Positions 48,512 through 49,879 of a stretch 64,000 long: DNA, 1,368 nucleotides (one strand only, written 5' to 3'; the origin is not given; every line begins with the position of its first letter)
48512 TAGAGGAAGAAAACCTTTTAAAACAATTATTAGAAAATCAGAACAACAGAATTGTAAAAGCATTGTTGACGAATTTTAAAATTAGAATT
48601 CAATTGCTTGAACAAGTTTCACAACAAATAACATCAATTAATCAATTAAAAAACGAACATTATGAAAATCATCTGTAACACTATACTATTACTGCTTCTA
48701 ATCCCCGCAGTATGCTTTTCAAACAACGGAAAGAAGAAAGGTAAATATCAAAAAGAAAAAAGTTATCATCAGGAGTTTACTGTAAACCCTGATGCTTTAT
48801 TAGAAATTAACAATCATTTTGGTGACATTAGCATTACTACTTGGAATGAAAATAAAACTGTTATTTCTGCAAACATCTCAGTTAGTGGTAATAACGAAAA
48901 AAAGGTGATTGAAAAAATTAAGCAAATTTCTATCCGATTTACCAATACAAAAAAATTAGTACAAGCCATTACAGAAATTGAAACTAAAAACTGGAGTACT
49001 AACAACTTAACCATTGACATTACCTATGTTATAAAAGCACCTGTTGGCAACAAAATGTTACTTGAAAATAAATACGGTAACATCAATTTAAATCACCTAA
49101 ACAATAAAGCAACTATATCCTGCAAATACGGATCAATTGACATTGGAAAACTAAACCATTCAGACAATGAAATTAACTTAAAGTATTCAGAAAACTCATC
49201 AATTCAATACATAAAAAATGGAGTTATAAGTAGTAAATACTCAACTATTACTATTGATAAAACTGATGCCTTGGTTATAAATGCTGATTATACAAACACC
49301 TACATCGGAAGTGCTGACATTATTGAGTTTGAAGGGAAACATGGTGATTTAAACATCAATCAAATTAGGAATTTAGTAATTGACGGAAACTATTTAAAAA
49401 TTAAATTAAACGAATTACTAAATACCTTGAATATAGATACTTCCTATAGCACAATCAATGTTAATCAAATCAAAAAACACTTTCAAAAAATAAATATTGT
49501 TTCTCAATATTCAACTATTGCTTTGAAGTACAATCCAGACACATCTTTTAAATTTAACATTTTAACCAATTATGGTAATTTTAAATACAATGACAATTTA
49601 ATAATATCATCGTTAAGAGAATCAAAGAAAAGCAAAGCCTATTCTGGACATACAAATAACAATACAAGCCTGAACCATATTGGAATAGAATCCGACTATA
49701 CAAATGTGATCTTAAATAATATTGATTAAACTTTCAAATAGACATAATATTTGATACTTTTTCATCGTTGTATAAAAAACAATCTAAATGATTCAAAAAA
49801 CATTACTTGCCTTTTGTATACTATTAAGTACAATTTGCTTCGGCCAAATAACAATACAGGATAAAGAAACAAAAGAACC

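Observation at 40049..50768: Tandem paralogous modules (ECF sigma, short anti-sigma candidate, YGNI-repeat protein, CarboxypepD_reg protein): a candidate uncharacterised envelope-signalling system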

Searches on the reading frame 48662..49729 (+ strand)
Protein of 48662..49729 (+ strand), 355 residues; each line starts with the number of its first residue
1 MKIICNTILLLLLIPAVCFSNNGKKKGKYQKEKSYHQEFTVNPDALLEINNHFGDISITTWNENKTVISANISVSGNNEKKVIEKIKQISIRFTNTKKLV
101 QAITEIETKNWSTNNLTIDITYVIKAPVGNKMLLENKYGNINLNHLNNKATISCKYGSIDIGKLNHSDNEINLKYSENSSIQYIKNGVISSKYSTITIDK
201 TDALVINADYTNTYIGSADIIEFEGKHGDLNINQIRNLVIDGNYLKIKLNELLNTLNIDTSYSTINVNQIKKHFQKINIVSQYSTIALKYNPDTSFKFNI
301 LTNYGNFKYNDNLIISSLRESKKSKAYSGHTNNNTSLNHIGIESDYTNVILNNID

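Call 3: search_protein_families(library=pfam, proteins=[window:48662-49729:+], max_evalue=0.1)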
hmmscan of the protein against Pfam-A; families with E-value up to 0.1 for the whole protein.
window:48662-49729:+ (355 aa): 0 families

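Call 4: search_protein_families(library=ncbifam, proteins=[window:48662-49729:+], max_evalue=0.1)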
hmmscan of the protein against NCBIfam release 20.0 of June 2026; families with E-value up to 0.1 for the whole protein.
window:48662-49729:+ (355 aa): 1 family
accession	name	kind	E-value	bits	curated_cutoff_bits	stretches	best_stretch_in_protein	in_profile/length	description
NF000496.2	Fos_GSH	equivalog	0.003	17.7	180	0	17-66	47-97/136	fosfomycin resistance glutathione transferase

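Call 40: find_related_loci(query=A4, collection=genome_contigs, flank=10000)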
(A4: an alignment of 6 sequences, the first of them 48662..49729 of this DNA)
Query A4 (355 aa) in genome_contigs; peptide patterns used: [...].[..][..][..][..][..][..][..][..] (x = any residue, [..] = any of these).
56 stretches matched a pattern; 39 encode a relative of the query (tblastn E <= 1e-3); 39 distinct loci.
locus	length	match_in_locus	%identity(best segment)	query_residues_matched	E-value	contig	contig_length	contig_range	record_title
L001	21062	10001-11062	38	3-352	3e-75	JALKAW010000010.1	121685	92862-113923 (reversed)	Flavobacteriaceae bacterium S0862 scaffold10_size121623, whole genome shotgun sequence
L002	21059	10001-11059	37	3-351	2e-74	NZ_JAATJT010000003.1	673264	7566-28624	Gaetbulibacter sp. S0825 Scaffold3_1, whole genome shotgun sequence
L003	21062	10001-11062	37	3-352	8e-73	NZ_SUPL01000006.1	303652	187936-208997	Pontimicrobium aquaticum strain CAU 1491 contig6, whole genome shotgun sequence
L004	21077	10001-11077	35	1-351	2e-72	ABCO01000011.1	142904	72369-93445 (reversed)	Unidentified eubacterium SCB49 1103407000334, whole genome shotgun sequence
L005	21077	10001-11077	35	1-351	2e-72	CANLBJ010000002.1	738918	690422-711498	uncultured Ulvibacter sp. isolate 3-376-3Z.fasta genome assembly, contig: NODE_2, whole genome shotgun sequence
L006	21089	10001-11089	36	1-354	3e-71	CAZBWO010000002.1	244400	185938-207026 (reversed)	MAG TPA_asm: uncultured Alteromonas sp. isolate ERP003628_co2_29 genome assembly, contig: NODE_12_length_244400_cov_13.8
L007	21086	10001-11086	36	1-354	4e-69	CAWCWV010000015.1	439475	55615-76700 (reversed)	MAG: uncultured Flavobacteriaceae bacterium isolate MFD03250.bin.1.53 genome assembly, contig: contig_3801, whole genome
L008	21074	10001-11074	35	1-351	5e-69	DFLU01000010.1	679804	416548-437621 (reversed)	MAG TPA_asm: Flavobacteriaceae bacterium UBA3611 UBA3611_contig_51, whole genome shotgun sequence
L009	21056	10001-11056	38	7-351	2e-68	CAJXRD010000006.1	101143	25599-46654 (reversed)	MAG TPA_asm: uncultured Flavobacteriales bacterium isolate SRR3933268_bin.6_MetaBAT_v2.12.1_MAG genome assembly, contig:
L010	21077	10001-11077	35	1-351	6e-68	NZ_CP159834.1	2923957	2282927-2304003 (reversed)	Patiriisocius sp. Uisw_047 chromosome, complete genome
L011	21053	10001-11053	36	2-351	5e-67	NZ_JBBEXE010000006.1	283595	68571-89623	Leptobacterium meishanense strain I13 Scaffold5_1, whole genome shotgun sequence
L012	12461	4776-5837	35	3-352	1e-66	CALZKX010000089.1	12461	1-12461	MAG: uncultured Flavobacteriaceae bacterium isolate FO_M_Bacteroidota_03 genome assembly, contig: k127_40739, whole geno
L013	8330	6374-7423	36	7-352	4e-66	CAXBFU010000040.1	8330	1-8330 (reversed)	MAG TPA_asm: uncultured Flavobacteriaceae bacterium isolate ERR2762119_binner13_Refined_21 genome assembly, contig: ERZ3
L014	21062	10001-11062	38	3-352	6e-74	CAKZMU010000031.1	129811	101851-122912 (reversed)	MAG TPA_asm: uncultured Lacinutrix sp. isolate ERR2094167_bin.69_CONCOCT_v1.1_MAG genome assembly, contig: ERZ650161.79,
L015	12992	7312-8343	34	14-351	3e-65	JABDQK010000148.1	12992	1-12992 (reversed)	MAG: Flavobacteriaceae bacterium isolate Site_C1 k127_1546614, whole genome shotgun sequence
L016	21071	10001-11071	35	1-353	4e-65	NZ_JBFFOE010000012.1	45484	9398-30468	MAG: Lutibacter sp. isolate Mix_mud18.2022.04.94 k141_995354_length_45484_cov_194.5842, whole genome shotgun sequence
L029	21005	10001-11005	35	27-353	4e-56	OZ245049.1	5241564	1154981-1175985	MAG: Flavobacteriaceae bacterium isolate fb380dee-0c44-4db4-8181-095a1bb6d241 genome assembly, chromosome: 1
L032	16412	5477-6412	27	12-319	6e-35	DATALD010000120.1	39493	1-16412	MAG TPA_asm: Bacteroidales bacterium isolate SMAG_U6955 k141_661887, whole genome shotgun sequence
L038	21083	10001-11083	20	2-330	5e-16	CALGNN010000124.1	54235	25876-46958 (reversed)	MAG: uncultured Saprospiraceae bacterium isolate L1_Bin_METABAT__239_1 genome assembly, contig: c_000001810550, whole ge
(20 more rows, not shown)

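Call 46: search_protein_families(library=pfam, proteins=[L001:11096-11821:+, L001:6193-8643:-, L001:4377-5072:-, L001:5072-6094:-, L001:11865-13178:-, L001:9448-10011:+, L001:9989-11071:+, L001:8882-9442:+], max_evalue=0.01)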
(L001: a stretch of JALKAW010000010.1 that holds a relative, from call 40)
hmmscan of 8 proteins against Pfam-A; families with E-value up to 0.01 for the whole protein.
L001:11096-11821:+ (241 aa): 2 families
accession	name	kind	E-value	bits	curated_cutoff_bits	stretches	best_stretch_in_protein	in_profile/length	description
PF10988.14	DUF2807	-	4.7e-50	170.3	24.2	1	42-226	1-181/181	Putative auto-transporter adhesin, head GIN domain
PF13349.12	DUF4097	-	9.6e-07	28.8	22.9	1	58-234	17-181/247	Toastrack DUF4097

L001:6193-8643:- (816 aa): 13 families
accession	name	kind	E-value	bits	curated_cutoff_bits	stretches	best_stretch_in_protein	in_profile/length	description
PF05362.19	Lon_C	-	8.2e-84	280.7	21.1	1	603-806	1-204/205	Lon protease (S16) C-terminal proteolytic domain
PF02190.22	LON_substr_bdg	-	3.8e-50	171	28.7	1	44-233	2-196/200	ATP-dependent protease La (LON) substrate-binding domain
PF00004.35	AAA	-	2.8e-27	96.2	21.2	1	386-524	1-127/131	ATPase family associated with various cellular activities (AAA)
PF22667.2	Lon_lid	-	8.7e-20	70.6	27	1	547-598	1-52/57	Lon protease AAA+ ATPase lid domain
PF07728.20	AAA_5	-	2.6e-12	47.3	22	1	386-520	2-139/139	AAA domain (dynein-related subfamily)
PF13541.12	ChlI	-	2.1e-06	28.1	27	1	647-774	1-121/121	Subunit ChlI of Mg-chelatase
PF13401.12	AAA_22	-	5.3e-06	27.2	27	1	384-476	6-102/130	AAA domain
PF08298.17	AAA_PrkA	-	2.3e-05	24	25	1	353-408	56-110/358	PrkA AAA domain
PF13191.12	AAA_16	-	6.6e-05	23.9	32.6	1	382-436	23-73/167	AAA ATPase domain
PF05496.18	RuvB_N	-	0.00027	21.2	27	1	357-412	8-62/159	Holliday junction DNA helicase RuvB P-loop domain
PF13173.12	AAA_14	-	0.00049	20.6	27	1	383-481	2-75/129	AAA domain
PF24883.2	NPHP3_N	-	0.0025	18.5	24.8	0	379-409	18-48/164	Nephrocystin 3, N-terminal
PF01695.23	IstB_IS21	-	0.0044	17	24.1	1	347-406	58-115/238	IstB-like ATP binding protein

L001:4377-5072:- (231 aa): 7 families
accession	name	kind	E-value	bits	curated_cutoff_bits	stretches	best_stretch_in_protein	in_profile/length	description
PF02224.24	Cytidylate_kin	-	1.6e-70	237.5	26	1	6-224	1-210/211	Cytidylate kinase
PF13238.12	AAA_18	-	7.8e-08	33.3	29.4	1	6-161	1-108/128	AAA domain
PF13189.12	Cytidylate_kin2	-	1.3e-06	29.1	28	1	6-162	2-128/176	Cytidylate kinase-like family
PF13207.12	AAA_17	-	0.00023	21.9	27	1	11-41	3-33/136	AAA domain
PF13671.12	AAA_33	-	0.00064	20.5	27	1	9-44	5-40/143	AAA domain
PF13521.12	AAA_28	-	0.0022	18.6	27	1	6-33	2-29/164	AAA domain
PF01202.28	SKI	-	0.0077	16.8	22.1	0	13-37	2-26/159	Shikimate kinase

L001:5072-6094:- (340 aa): 0 families

L001:11865-13178:- (437 aa): 2 families
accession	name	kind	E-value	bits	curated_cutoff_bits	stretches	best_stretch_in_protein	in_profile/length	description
PF11700.14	ATG22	-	8.3e-74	249.5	24.1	1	8-433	2-475/482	Vacuole effluxer Atg22 like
PF07690.21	MFS_1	-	2.9e-21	76.2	33.4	3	254-428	2-172/347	Major Facilitator Superfamily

L001:9448-10011:+ (187 aa): 0 families

L001:9989-11071:+ (360 aa): 0 families

L001:8882-9442:+ (186 aa): 4 families
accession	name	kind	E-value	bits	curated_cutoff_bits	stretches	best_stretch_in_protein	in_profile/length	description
PF08281.18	Sigma70_r4_2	-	3.5e-13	49.4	25.7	1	124-176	2-54/54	Sigma-70, region 4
PF04542.20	Sigma70_r2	-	6e-12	45.6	24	1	26-91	1-68/71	Sigma-70 region 2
PF07638.17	Sigma70_ECF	-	0.00058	20.2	21.1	1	12-180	8-179/185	ECF sigma factor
PF04545.22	Sigma70_r4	-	0.0032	17.4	24.1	1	130-178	2-50/50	Sigma-70, region 4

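Call 74: search_protein_families(library=ncbifam, proteins=[L001:8882-9442:+, L004:8906-9469:+, L016:8942-9478:+, L029:8834-9400:+, L032:4254-4883:+, L038:8956-9495:+, L001:9448-10011:+, L001:9989-11071:+, L032:5426-6520:+], max_evalue=1e-10)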
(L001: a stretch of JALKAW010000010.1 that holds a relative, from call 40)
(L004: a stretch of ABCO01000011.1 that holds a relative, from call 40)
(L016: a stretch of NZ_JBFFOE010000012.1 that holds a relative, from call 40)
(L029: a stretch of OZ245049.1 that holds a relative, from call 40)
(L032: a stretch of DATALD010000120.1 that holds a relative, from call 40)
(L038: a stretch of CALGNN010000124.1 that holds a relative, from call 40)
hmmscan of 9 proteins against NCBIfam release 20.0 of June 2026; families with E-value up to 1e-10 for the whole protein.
L001:8882-9442:+ (186 aa): 42 families (the best 25 are shown)
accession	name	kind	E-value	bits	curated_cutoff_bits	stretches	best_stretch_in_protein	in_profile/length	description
NF008888.0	PRK11922.1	equivalog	1.2e-27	97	204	1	6-181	15-197/231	RNA polymerase sigma factor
NF058625.1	sigma_PG0214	equivalog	1.8e-26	92.9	130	1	29-185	12-166/170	GFO_1088 family ECF-type sigma factor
TIGR02950.1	SigM_subfam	subfamily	6.1e-25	87.9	147.95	1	25-180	4-158/159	RNA polymerase sigma factor, SigM family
NF007223.0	PRK09641.1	equivalog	1.4e-24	87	209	1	11-181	8-185/187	RNA polymerase sigma factor SigW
TIGR02985.1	Sig70_bacteroi1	subfamily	6.9e-24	84.9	126.4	1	25-180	5-162/162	RNA polymerase sigma-70 factor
TIGR02954.1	Sig70_famx3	hypoth_equivalog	2.1e-22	79.7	188.5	1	6-181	1-168/170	RNA polymerase sigma-70 factor, TIGR02954 family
TIGR02948.1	SigW_bacill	equivalog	7.9e-22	78.2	243.1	1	15-181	12-185/187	RNA polymerase sigma factor SigW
TIGR02937.1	sigma70-ECF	superfamily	3.8e-21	75.4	42.9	1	25-180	5-165/165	sigma-70 family RNA polymerase sigma factor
NF007216.0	PRK09638.1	equivalog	8.9e-21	74.4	194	1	9-181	6-175/180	RNA polymerase sigma factor SigY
NF004113.0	PRK05602.1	equivalog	2e-20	73.3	208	1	9-181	33-202/211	RNA polymerase sigma factor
TIGR02947.1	SigH_actino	hypoth_equivalog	3.2e-19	69.4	251.55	1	30-181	20-180/193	RNA polymerase sigma-70 factor, TIGR02947 family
NF009174.0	PRK12522.1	equivalog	3.6e-19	69.4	217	1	25-181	7-168/175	RNA polymerase sigma factor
TIGR02959.1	SigZ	equivalog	3.7e-19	69.2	168.65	1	29-181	3-149/170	RNA polymerase sigma factor SigZ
NF007225.0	PRK09643.1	equivalog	1.3e-18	67.5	190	1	16-181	22-183/204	RNA polymerase sigma factor SigM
NF007215.0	PRK09637.1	equivalog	2e-18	67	212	1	25-181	5-155/181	RNA polymerase sigma factor SigZ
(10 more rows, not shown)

L004:8906-9469:+ (187 aa): 58 families (the best 25 are shown)
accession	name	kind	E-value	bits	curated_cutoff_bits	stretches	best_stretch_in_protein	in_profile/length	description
NF008888.0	PRK11922.1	equivalog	2.7e-36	125.4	204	1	4-186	13-198/231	RNA polymerase sigma factor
NF007223.0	PRK09641.1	equivalog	2.5e-31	109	209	1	10-186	7-186/187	RNA polymerase sigma factor SigW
TIGR02948.1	SigW_bacill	equivalog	2.2e-30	106.1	243.1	1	11-186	8-186/187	RNA polymerase sigma factor SigW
TIGR02937.1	sigma70-ECF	superfamily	1.8e-29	102.5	42.9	1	25-183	5-164/165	sigma-70 family RNA polymerase sigma factor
NF009174.0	PRK12522.1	equivalog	7e-29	101.1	217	1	26-186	8-169/175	RNA polymerase sigma factor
TIGR02947.1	SigH_actino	hypoth_equivalog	2.1e-25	89.6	251.55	1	30-183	20-178/193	RNA polymerase sigma-70 factor, TIGR02947 family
NF004113.0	PRK05602.1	equivalog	2.2e-25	89.5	208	1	10-186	34-203/211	RNA polymerase sigma factor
NF058625.1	sigma_PG0214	equivalog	2.7e-25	89.1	130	1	29-186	12-163/170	GFO_1088 family ECF-type sigma factor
TIGR02950.1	SigM_subfam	subfamily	4.1e-24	85.2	147.95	1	25-183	4-157/159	RNA polymerase sigma factor, SigM family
TIGR02985.1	Sig70_bacteroi1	subfamily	1.2e-23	84.1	126.4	1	25-184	5-162/162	RNA polymerase sigma-70 factor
TIGR02939.1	RpoE_Sigma70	equivalog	3.4e-23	82.6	236.15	1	11-185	10-187/190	RNA polymerase sigma factor RpoE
NF006930.0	PRK09415.1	subfamily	4.8e-23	81.9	198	1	16-185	13-176/179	RNA polymerase factor sigma C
TIGR02954.1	Sig70_famx3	hypoth_equivalog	6.5e-23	81.3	188.5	1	10-186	5-169/170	RNA polymerase sigma-70 factor, TIGR02954 family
NF053879.1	RNAPolSigSigVBac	equivalog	6.5e-22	77.9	190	1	28-185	11-156/160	RNA polymerase sigma factor SigV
TIGR02983.1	SigE-fam_strep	subfamily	7.2e-22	78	141.55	1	25-185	10-159/162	SigE family RNA polymerase sigma factor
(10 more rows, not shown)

L016:8942-9478:+ (178 aa): 47 families (the best 25 are shown)
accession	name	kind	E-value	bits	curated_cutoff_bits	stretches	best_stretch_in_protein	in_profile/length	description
NF008888.0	PRK11922.1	equivalog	1.4e-29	103.3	204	1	4-177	13-197/231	RNA polymerase sigma factor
NF007216.0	PRK09638.1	equivalog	4.7e-25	88.4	194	1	6-174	3-172/180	RNA polymerase sigma factor SigY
NF007223.0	PRK09641.1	equivalog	2.7e-23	82.8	209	1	9-176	6-184/187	RNA polymerase sigma factor SigW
TIGR02954.1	Sig70_famx3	hypoth_equivalog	4.3e-23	81.9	188.5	1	9-177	4-168/170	RNA polymerase sigma-70 factor, TIGR02954 family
TIGR02939.1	RpoE_Sigma70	equivalog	5.5e-23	82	236.15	1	6-174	5-184/190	RNA polymerase sigma factor RpoE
TIGR02937.1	sigma70-ECF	superfamily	6.7e-23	81.1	42.9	1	25-176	5-165/165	sigma-70 family RNA polymerase sigma factor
NF058625.1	sigma_PG0214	equivalog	2.1e-22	79.6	130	1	28-177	11-162/170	GFO_1088 family ECF-type sigma factor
TIGR02950.1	SigM_subfam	subfamily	4e-22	78.8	147.95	1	26-176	5-158/159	RNA polymerase sigma factor, SigM family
NF004113.0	PRK05602.1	equivalog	6.7e-22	78.1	208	1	6-177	30-202/211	RNA polymerase sigma factor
NF007225.0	PRK09643.1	equivalog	3.9e-21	75.7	190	1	6-177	12-183/204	RNA polymerase sigma factor SigM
TIGR02985.1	Sig70_bacteroi1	subfamily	6.8e-21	75.2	126.4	1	25-176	5-162/162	RNA polymerase sigma-70 factor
TIGR02948.1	SigW_bacill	equivalog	8.4e-21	74.9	243.1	1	9-176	6-184/187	RNA polymerase sigma factor SigW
TIGR02983.1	SigE-fam_strep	subfamily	2.6e-19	69.7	141.55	1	25-177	10-159/162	SigE family RNA polymerase sigma factor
NF007229.0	PRK09647.1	equivalog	8.4e-19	67.8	265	1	27-177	50-203/220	RNA polymerase sigma factor SigE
NF009170.0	PRK12517.1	subfamily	9.8e-19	67.5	197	1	25-177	27-177/188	RNA polymerase sigma factor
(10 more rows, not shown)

L029:8834-9400:+ (188 aa): 45 families (the best 25 are shown)
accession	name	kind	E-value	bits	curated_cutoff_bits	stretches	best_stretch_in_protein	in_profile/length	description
NF008888.0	PRK11922.1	equivalog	1.9e-28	99.6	204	1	13-187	12-197/231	RNA polymerase sigma factor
NF004113.0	PRK05602.1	equivalog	1.7e-25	89.9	208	1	19-187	33-202/211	RNA polymerase sigma factor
NF007225.0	PRK09643.1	equivalog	2e-24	86.4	190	1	19-187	15-183/204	RNA polymerase sigma factor SigM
NF007216.0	PRK09638.1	equivalog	3.2e-24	85.7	194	1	17-184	4-169/180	RNA polymerase sigma factor SigY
TIGR02937.1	sigma70-ECF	superfamily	3.5e-24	85.3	42.9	1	35-185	5-164/165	sigma-70 family RNA polymerase sigma factor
TIGR02954.1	Sig70_famx3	hypoth_equivalog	1.4e-23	83.5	188.5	1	17-186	2-167/170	RNA polymerase sigma-70 factor, TIGR02954 family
NF007223.0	PRK09641.1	equivalog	2.7e-23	82.8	209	1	21-186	8-184/187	RNA polymerase sigma factor SigW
NF058625.1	sigma_PG0214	equivalog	1.9e-21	76.5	130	1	39-186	12-161/170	GFO_1088 family ECF-type sigma factor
TIGR02985.1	Sig70_bacteroi1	subfamily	1.6e-20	73.9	126.4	1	35-185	5-161/162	RNA polymerase sigma-70 factor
TIGR02952.1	Sig70_famx2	equivalog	2.4e-20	73.1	206.45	1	22-186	2-170/170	ECF subfamily RNA polymerase sigma factor, BldN family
TIGR02948.1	SigW_bacill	equivalog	4.4e-20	72.5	243.1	1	21-186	8-184/187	RNA polymerase sigma factor SigW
TIGR02950.1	SigM_subfam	subfamily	1.6e-19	70.3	147.95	1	35-186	4-158/159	RNA polymerase sigma factor, SigM family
TIGR02983.1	SigE-fam_strep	subfamily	2.1e-19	70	141.55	1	32-186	6-158/162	SigE family RNA polymerase sigma factor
NF007229.0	PRK09647.1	equivalog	2e-18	66.5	265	1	35-187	48-203/220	RNA polymerase sigma factor SigE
NF053879.1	RNAPolSigSigVBac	equivalog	3.5e-18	65.8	190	1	39-186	12-155/160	RNA polymerase sigma factor SigV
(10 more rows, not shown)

L032:4254-4883:+ (209 aa): 51 families (the best 25 are shown)
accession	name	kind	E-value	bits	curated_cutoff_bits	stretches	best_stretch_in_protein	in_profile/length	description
NF008888.0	PRK11922.1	equivalog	7.1e-29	101.1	204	1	26-206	8-196/231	RNA polymerase sigma factor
NF007223.0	PRK09641.1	equivalog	2.5e-27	96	209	1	34-207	4-185/187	RNA polymerase sigma factor SigW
TIGR02937.1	sigma70-ECF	superfamily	4.3e-27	94.7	42.9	1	52-204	5-163/165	sigma-70 family RNA polymerase sigma factor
TIGR02985.1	Sig70_bacteroi1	subfamily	1.1e-26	94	126.4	1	52-205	5-161/162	RNA polymerase sigma-70 factor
NF007216.0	PRK09638.1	equivalog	5.4e-25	88.2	194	1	36-207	6-175/180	RNA polymerase sigma factor SigY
TIGR02948.1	SigW_bacill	equivalog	5.8e-25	88.4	243.1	1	37-205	7-183/187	RNA polymerase sigma factor SigW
NF058625.1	sigma_PG0214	equivalog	1.1e-24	87.1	130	1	57-207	13-162/170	GFO_1088 family ECF-type sigma factor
NF007225.0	PRK09643.1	equivalog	3.3e-24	85.7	190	1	32-207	11-183/204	RNA polymerase sigma factor SigM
NF004113.0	PRK05602.1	equivalog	4.5e-24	85.2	208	1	20-207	17-202/211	RNA polymerase sigma factor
TIGR02950.1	SigM_subfam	subfamily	1.6e-20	73.5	147.95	1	53-203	5-155/159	RNA polymerase sigma factor, SigM family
NF009166.1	PRK12513.1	equivalog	4.4e-20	72.2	206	1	36-206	10-186/193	RNA polymerase sigma factor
NF009195.0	PRK12543.1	subfamily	5.1e-20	71.8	197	1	36-206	8-178/192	RNA polymerase sigma factor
NF009174.0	PRK12522.1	equivalog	9.4e-20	71.3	217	1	53-206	8-167/175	RNA polymerase sigma factor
TIGR02939.1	RpoE_Sigma70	equivalog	4.4e-19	69.2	236.15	1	33-205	5-185/190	RNA polymerase sigma factor RpoE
NF009168.0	PRK12515.1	subfamily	4.7e-19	68.6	236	1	35-207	9-180/189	RNA polymerase sigma factor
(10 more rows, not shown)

L038:8956-9495:+ (179 aa): 50 families (the best 25 are shown)
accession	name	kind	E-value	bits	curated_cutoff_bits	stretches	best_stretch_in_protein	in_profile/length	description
NF008888.0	PRK11922.1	equivalog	2.8e-31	108.9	204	1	5-176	15-198/231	RNA polymerase sigma factor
TIGR02985.1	Sig70_bacteroi1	subfamily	1.4e-30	106.7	126.4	1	24-173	5-161/162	RNA polymerase sigma-70 factor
TIGR02937.1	sigma70-ECF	superfamily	6.2e-27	94.2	42.9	1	24-173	5-164/165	sigma-70 family RNA polymerase sigma factor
NF058625.1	sigma_PG0214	equivalog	1.5e-26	93.1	130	1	28-178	12-165/170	GFO_1088 family ECF-type sigma factor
NF007225.0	PRK09643.1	equivalog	3.3e-26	92.2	190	1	8-174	15-182/204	RNA polymerase sigma factor SigM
NF007223.0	PRK09641.1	equivalog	7.2e-26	91.2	209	1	9-176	7-186/187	RNA polymerase sigma factor SigW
NF004113.0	PRK05602.1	equivalog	1.7e-25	89.9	208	1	6-177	31-204/211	RNA polymerase sigma factor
TIGR02954.1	Sig70_famx3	hypoth_equivalog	8.4e-25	87.5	188.5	1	7-175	3-168/170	RNA polymerase sigma-70 factor, TIGR02954 family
TIGR02983.1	SigE-fam_strep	subfamily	1.1e-23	83.9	141.55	1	24-175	10-159/162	SigE family RNA polymerase sigma factor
TIGR02948.1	SigW_bacill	equivalog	3.4e-23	82.7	243.1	1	9-175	7-185/187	RNA polymerase sigma factor SigW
NF053879.1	RNAPolSigSigVBac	equivalog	1.1e-22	80.5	190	1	28-178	12-159/160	RNA polymerase sigma factor SigV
NF007215.0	PRK09637.1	equivalog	1.3e-22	80.7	212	1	24-175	5-155/181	RNA polymerase sigma factor SigZ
TIGR02959.1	SigZ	equivalog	4.8e-22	78.6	168.65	1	27-175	2-149/170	RNA polymerase sigma factor SigZ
TIGR02950.1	SigM_subfam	subfamily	5.6e-22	78.3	147.95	1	25-172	5-156/159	RNA polymerase sigma factor, SigM family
NF007229.0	PRK09647.1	equivalog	1.8e-21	76.5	265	1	25-177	49-205/220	RNA polymerase sigma factor SigE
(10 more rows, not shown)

L001:9448-10011:+ (187 aa): 0 families

L001:9989-11071:+ (360 aa): 0 families

L032:5426-6520:+ (364 aa): 0 families

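Call 96: search_protein_families(library=padloc, proteins=[window:48662-49729:+], max_evalue=0.001)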
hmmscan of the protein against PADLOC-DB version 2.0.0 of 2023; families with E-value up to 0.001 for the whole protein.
window:48662-49729:+ (355 aa): 0 families
